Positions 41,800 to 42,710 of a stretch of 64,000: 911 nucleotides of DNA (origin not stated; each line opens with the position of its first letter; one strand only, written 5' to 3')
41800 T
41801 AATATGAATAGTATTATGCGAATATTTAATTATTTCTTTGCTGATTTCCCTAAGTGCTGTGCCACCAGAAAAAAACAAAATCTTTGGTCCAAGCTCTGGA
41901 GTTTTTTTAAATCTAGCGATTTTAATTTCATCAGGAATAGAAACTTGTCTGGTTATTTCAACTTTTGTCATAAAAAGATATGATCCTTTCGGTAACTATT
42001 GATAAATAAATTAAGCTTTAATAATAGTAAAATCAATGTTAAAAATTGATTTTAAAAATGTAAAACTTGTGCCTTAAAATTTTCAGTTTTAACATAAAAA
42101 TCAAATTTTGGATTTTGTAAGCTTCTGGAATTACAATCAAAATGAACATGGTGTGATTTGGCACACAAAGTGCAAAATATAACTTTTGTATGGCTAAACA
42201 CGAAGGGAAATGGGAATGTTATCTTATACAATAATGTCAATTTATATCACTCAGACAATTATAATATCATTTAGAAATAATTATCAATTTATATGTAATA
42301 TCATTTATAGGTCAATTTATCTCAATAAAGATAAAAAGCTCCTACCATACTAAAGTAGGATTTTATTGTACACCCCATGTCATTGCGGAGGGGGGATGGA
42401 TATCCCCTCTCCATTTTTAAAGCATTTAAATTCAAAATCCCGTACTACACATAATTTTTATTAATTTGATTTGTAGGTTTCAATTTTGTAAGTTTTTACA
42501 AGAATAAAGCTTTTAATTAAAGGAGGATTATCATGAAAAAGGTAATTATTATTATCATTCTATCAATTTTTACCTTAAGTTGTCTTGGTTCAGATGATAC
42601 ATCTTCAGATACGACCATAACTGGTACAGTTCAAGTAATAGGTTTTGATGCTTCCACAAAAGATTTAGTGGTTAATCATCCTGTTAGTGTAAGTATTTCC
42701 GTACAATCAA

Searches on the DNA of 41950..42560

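Call 60: search_rna_families(source=window, start=41950, end=42560, threshold=evalue, max_evalue=10)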
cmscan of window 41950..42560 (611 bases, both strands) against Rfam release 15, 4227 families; matches with E-value up to 10: 8.
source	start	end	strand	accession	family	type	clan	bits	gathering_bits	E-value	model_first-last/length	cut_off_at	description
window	42094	42160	-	RF01466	rli34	Gene; sRNA;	-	22.4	48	5.1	1-84/84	no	Listeria sRNA rli34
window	42376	42494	-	RF01774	rpsL_ricks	Cis-reg; leader;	-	21.1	60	7.9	1-131/131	no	Rickettsia rpsL leader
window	42038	42087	-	RF01363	CRISPR-DR50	Gene; CRISPR;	-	19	47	4.2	1-46/46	no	CRISPR RNA direct repeat element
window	42248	42312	-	RF00840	mir-374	Gene; miRNA;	-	18.8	54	0.54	1-71/71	no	mir-374 microRNA precursor family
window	42313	42338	-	RF04009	mir-754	Gene; miRNA;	-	16.4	84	4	27-52/78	no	mir-754 microRNA precursor family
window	42293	42353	+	RF00145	snoZ105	Gene; snRNA; snoRNA; CD-box;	-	15.5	45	9.6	1-72/72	no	Small nucleolar RNA Z105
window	42387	42516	-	RF00082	SraG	Gene; sRNA;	-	14.1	50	9.6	1-177/177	no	SraG RNA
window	42015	42036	-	RF02108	DLEU2_4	Gene; lncRNA;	-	13.5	40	5.3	37-58/58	no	Deleted in lymphocytic leukemia 2 conserved region 4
